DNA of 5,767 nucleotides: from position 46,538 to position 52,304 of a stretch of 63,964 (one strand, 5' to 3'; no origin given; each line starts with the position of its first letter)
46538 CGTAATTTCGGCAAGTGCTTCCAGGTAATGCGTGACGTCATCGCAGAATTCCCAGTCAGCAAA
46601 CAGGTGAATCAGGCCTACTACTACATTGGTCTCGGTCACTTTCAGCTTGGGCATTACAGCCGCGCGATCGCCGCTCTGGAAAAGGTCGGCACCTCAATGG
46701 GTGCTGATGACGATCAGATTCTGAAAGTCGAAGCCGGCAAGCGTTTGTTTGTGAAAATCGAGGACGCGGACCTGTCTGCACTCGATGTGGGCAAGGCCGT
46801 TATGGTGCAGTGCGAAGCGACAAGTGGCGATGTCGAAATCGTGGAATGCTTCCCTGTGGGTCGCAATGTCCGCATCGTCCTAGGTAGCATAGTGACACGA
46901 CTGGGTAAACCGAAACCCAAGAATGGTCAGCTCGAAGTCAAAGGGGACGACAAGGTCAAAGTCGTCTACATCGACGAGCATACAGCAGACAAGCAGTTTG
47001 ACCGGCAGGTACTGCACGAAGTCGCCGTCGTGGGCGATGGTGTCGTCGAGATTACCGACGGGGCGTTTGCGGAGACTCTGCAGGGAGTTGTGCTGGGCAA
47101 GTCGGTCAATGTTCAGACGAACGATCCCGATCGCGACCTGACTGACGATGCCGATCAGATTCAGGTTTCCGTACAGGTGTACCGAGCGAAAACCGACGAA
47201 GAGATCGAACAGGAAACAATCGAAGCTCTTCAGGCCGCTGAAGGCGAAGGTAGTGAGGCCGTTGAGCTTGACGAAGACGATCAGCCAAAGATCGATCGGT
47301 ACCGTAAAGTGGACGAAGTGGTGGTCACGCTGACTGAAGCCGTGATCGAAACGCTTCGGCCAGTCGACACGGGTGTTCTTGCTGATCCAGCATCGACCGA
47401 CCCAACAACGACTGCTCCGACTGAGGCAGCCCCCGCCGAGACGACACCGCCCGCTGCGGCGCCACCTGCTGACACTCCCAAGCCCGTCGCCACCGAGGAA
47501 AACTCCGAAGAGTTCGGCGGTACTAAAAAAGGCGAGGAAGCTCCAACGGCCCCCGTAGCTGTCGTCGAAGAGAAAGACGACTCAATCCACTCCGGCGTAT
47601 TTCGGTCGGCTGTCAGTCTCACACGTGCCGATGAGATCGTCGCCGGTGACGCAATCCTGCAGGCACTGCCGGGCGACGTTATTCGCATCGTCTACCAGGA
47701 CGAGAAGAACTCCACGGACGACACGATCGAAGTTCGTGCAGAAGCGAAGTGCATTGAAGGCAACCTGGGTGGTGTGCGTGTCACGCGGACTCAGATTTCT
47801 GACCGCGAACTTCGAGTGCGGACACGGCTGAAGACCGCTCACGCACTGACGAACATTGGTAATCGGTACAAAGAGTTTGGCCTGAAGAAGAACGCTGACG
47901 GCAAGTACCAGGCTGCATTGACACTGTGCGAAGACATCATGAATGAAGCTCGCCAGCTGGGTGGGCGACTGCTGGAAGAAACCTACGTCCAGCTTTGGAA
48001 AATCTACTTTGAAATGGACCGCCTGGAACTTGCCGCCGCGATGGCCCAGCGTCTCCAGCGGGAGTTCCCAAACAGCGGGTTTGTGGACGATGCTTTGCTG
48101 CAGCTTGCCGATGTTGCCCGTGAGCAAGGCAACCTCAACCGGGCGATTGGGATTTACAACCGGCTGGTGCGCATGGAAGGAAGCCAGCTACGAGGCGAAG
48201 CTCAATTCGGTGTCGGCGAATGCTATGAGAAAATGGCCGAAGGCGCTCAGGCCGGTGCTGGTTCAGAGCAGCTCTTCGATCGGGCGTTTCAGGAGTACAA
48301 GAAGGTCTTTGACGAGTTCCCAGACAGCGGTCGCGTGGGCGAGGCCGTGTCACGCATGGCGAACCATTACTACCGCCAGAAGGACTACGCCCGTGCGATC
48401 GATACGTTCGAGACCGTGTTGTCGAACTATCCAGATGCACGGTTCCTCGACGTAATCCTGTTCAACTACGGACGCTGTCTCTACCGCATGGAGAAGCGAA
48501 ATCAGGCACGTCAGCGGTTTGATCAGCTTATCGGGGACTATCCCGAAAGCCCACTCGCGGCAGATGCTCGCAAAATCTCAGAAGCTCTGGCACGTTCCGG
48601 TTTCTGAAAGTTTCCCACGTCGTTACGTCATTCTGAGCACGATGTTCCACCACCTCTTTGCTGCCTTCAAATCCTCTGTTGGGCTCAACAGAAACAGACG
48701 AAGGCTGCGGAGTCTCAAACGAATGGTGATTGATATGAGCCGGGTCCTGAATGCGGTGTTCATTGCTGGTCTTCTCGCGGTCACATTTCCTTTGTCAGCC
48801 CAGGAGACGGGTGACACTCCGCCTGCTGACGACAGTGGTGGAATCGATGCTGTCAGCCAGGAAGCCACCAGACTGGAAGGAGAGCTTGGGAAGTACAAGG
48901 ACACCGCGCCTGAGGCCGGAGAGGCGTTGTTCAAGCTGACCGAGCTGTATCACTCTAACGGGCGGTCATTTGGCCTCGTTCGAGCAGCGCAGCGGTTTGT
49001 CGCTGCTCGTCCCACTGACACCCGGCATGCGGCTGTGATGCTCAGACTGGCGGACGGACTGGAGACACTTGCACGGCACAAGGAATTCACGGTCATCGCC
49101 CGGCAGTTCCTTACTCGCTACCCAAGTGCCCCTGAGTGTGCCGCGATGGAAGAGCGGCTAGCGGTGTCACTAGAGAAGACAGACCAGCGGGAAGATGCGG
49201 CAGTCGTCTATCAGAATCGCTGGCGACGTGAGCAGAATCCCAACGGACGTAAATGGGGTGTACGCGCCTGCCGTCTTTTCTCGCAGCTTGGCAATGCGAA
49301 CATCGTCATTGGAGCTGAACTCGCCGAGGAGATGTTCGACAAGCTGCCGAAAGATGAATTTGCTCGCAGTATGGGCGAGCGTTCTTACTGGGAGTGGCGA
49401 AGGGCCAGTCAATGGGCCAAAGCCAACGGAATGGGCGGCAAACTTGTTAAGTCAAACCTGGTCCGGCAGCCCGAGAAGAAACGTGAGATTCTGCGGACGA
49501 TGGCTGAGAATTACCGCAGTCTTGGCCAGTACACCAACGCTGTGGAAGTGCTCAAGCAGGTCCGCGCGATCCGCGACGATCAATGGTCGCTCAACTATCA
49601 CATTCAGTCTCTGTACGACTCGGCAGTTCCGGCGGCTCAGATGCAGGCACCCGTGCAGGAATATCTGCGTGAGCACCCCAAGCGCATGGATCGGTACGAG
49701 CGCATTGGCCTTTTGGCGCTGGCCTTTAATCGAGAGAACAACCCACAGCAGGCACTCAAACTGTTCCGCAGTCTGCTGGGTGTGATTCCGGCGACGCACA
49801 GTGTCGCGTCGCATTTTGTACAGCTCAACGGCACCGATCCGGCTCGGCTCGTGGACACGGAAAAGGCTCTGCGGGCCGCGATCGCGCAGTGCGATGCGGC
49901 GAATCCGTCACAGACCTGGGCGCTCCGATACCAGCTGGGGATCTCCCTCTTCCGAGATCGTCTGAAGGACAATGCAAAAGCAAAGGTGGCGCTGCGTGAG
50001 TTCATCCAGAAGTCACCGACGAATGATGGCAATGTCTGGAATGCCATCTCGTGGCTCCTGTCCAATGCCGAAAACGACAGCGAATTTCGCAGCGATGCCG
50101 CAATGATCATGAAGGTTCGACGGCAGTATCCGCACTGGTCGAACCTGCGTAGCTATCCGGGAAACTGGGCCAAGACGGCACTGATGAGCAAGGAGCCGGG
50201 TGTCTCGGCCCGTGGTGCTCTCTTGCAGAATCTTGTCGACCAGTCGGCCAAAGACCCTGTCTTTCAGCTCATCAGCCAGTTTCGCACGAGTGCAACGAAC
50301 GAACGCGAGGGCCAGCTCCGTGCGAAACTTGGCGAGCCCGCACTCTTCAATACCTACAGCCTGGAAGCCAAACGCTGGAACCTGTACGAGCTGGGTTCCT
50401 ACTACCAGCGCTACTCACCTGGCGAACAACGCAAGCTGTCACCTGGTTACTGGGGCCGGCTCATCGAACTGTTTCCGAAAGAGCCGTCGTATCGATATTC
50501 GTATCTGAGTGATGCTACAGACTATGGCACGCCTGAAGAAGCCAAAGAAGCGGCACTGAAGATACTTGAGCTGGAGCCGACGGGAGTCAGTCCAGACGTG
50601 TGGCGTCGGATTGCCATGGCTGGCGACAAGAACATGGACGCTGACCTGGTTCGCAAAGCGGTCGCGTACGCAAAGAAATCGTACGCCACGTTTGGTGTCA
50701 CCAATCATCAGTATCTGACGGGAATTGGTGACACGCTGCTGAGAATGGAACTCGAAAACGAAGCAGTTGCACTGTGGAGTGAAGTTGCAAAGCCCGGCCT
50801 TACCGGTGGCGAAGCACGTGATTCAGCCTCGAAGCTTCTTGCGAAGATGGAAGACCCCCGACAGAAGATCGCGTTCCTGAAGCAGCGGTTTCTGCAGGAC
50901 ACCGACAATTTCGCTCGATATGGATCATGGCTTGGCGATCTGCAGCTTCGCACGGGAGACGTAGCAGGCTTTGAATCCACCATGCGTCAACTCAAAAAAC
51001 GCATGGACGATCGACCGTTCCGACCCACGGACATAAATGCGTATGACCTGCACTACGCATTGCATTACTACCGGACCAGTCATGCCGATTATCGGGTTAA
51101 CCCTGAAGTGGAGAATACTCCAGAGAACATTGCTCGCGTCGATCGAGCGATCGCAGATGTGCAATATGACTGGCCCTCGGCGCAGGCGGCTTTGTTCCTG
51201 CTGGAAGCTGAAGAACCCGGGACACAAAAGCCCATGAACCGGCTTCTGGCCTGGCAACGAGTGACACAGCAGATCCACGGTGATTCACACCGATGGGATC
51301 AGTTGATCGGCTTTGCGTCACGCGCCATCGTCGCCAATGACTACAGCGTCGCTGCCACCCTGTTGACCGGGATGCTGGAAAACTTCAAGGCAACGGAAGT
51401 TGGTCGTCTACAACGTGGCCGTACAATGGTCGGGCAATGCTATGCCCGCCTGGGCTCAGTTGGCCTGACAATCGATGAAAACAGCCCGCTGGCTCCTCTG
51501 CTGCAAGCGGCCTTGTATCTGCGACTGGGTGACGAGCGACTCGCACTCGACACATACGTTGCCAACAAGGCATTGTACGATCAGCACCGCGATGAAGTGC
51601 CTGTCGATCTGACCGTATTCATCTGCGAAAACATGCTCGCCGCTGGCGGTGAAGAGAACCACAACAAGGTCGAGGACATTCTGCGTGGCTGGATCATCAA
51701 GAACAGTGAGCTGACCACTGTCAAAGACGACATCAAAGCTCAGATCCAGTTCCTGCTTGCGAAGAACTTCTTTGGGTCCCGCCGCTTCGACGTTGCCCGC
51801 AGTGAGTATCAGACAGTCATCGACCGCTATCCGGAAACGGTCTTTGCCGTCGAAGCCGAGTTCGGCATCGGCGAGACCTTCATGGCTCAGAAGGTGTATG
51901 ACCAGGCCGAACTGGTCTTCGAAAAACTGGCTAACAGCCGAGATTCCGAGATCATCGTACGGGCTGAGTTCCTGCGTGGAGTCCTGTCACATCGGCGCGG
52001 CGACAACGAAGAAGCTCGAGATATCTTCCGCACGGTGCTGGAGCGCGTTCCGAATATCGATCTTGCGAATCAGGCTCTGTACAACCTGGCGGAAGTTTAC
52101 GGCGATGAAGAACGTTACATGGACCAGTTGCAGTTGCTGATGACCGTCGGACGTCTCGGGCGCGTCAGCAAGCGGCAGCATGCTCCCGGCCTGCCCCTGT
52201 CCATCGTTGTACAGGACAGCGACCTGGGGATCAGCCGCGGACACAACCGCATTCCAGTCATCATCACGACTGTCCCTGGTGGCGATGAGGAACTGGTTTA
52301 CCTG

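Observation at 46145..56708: Adjacent paralogous exoproteins (820 aa and about 2657 aa) with the same unusual plan: TPR block - repeated beta-module - TPR block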

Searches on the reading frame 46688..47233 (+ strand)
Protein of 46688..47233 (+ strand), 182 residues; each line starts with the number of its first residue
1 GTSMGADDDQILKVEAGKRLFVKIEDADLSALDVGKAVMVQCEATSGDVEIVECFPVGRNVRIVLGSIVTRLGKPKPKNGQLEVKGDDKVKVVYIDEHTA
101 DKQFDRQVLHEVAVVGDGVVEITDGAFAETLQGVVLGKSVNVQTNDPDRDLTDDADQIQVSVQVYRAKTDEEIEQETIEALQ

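Call 24: search_protein_families(library=pfam, proteins=[window:46688-47233:+], max_evalue=10)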
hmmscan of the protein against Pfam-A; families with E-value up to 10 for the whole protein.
seq(182 aa): 0 families

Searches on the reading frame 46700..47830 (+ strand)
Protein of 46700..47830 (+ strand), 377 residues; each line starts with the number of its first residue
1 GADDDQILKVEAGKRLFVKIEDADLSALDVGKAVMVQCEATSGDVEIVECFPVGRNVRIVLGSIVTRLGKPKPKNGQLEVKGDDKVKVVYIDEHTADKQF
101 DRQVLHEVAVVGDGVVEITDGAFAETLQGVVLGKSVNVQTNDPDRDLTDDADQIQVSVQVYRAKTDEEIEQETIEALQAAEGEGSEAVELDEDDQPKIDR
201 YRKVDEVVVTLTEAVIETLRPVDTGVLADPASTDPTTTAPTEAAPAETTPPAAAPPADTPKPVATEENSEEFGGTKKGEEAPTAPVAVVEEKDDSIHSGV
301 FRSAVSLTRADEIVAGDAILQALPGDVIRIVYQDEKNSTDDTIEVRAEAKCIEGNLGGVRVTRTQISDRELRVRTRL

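Call 14: search_solved_structures(query=window:46700-47830:+, max_evalue=1, show_alignments=2)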
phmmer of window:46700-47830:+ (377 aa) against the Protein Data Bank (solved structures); distinct sequences matched with E-value up to 1: 0.

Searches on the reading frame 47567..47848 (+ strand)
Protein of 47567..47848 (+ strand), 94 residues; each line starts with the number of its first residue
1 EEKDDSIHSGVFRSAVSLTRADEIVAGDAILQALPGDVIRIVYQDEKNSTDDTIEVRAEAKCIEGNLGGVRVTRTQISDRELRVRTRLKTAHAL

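Call 24: search_protein_families(library=pfam, proteins=[window:47567-47848:+], max_evalue=10)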
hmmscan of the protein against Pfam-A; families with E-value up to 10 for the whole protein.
seq(94 aa): 1 family
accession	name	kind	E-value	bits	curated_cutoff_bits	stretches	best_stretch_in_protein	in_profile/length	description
PF18466.6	GluRS_N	-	0.063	14.1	26.7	0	9-34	24-50/55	Glutamate--tRNA ligase N-terminal domain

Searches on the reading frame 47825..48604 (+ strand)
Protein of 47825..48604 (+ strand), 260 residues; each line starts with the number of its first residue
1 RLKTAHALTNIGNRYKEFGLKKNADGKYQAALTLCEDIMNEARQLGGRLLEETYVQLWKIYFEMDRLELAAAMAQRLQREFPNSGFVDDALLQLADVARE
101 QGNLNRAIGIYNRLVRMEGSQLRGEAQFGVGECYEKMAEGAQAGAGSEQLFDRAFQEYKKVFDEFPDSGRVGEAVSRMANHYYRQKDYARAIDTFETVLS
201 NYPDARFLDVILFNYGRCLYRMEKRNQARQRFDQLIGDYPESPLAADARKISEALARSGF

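Call 87: search_solved_structures(query=window:47825-48604:+, max_evalue=0.001)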
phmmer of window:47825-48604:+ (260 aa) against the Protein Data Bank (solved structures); distinct sequences matched with E-value up to 0.001: 16.
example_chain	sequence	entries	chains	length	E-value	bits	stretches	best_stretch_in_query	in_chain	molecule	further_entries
9qhb_A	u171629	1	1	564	3.5e-20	76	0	151-204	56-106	Engineered tetratricopeptide repeat protein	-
9qhc_A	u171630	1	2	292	5.5e-12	49.2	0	151-201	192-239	Engineered tetratricopeptide repeat protein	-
8bu0_A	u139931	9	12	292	2.7e-10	43.6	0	151-220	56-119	Consensus tetratricopeptide repeat protein | Crystal structure of an 8-repeat consensus TPR superhelix with Zinc. | Monomer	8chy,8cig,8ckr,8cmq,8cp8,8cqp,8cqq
2wqh_A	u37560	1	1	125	1.1e-07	35.1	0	151-204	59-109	CTPR3Y3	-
3kd7_A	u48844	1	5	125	1.4e-06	31.5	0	167-204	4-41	CTPR390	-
7obi_A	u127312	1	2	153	3.3e-06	30.2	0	89-204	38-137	CTPR-rv4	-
8ch0_A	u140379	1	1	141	7.5e-06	29.1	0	151-207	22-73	Consensus tetratricopeptide repeat protein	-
6g5s_A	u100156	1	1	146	9.8e-06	28.7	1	191-249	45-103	Cell division coordinator CpoB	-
2fo7_A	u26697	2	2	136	1.1e-05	28.5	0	151-207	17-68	SYNTHETIC CONSENSUS TPR PROTEIN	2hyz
1w3b_A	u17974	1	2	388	4.1e-05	26.7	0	89-115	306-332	UDP-N-ACETYLGLUCOSAMINE--PEPTIDE N-ACETYLGLUCOSAMINYLTRANSFERASE 110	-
6eou_A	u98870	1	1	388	5.1e-05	26.3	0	5-124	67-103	UDP-N-acetylglucosamine--peptide N-acetylglucosaminyltransferase 110 kDa subunit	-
1na0_A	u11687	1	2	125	6.7e-05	26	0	151-203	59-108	designed protein CTPR3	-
7yeh_B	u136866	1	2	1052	0.00011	25.2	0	57-126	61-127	UDP-N-acetylglucosamine--peptide N-acetylglucosaminyltransferase 110 kDa subunit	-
9hiv_D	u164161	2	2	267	0.00014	24.9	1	168-221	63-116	Lipoprotein protein, putative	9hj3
7yea_A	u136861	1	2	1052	0.00017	24.7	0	58-126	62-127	UDP-N-acetylglucosamine--peptide N-acetylglucosaminyltransferase 110 kDa subunit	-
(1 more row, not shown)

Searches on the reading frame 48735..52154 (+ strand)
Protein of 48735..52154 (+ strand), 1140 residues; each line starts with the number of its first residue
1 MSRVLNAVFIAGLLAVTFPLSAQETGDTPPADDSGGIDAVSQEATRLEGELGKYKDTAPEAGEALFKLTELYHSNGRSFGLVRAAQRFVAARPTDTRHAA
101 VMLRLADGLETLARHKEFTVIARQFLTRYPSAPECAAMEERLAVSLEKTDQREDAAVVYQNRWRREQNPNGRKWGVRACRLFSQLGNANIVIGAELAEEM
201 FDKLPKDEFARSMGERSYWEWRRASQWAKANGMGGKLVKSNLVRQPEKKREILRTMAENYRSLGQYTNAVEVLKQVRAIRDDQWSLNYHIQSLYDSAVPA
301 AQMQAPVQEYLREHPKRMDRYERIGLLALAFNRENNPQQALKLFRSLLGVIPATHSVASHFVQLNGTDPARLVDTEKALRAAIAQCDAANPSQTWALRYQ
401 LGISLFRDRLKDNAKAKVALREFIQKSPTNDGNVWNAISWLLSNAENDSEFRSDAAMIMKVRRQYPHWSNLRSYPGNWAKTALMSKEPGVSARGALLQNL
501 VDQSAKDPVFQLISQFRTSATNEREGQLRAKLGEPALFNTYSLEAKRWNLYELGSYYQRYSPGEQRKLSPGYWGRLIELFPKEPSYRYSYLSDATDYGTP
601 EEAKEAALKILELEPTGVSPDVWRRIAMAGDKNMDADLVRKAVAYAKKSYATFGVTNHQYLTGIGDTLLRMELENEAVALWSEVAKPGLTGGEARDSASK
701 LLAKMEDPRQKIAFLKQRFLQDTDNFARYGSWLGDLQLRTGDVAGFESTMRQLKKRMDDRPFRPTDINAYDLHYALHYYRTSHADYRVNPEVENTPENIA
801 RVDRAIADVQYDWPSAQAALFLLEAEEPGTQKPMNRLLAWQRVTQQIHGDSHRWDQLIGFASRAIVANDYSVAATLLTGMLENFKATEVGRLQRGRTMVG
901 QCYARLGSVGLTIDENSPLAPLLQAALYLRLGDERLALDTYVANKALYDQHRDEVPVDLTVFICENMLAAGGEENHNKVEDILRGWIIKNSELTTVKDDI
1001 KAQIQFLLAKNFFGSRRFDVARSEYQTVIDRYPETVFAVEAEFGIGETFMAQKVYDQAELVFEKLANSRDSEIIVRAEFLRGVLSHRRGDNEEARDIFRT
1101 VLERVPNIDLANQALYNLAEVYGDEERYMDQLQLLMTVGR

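Call 55: search_solved_structures(query=window:48735-52154:+, max_evalue=1, show_alignments=0)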
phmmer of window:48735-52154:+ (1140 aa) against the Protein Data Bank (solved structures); distinct sequences matched with E-value up to 1: 8.
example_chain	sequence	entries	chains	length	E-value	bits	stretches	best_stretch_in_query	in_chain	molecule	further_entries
6g5s_A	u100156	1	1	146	0.00013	23.1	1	1016-1117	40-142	Cell division coordinator CpoB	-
2wqh_A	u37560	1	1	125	0.00078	20.5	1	1003-1119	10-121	CTPR3Y3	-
2xev_A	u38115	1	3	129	0.0014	19.7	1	1013-1119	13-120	YBGF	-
6v8e_A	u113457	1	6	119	0.01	16.8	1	1002-1119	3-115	Designed protein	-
1na0_A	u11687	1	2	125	0.014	16.4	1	1004-1118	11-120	designed protein CTPR3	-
6vfi_B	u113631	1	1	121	0.11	13.5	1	1001-1111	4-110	O43_dn18B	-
1na3_A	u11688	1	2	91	0.3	12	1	1039-1119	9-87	designed protein CTPR2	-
3abf_A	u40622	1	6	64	0.61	11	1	244-286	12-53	4-oxalocrotonate tautomerase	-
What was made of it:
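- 51741..52091 (+): B internal CpoB/YbgF-type TPR (aa 1003-1119), directly before the first Ig module. PDB sequence hits to CpoB 6g5s_A (E=1.3e-4) and YbgF 2xev_A (call 55).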
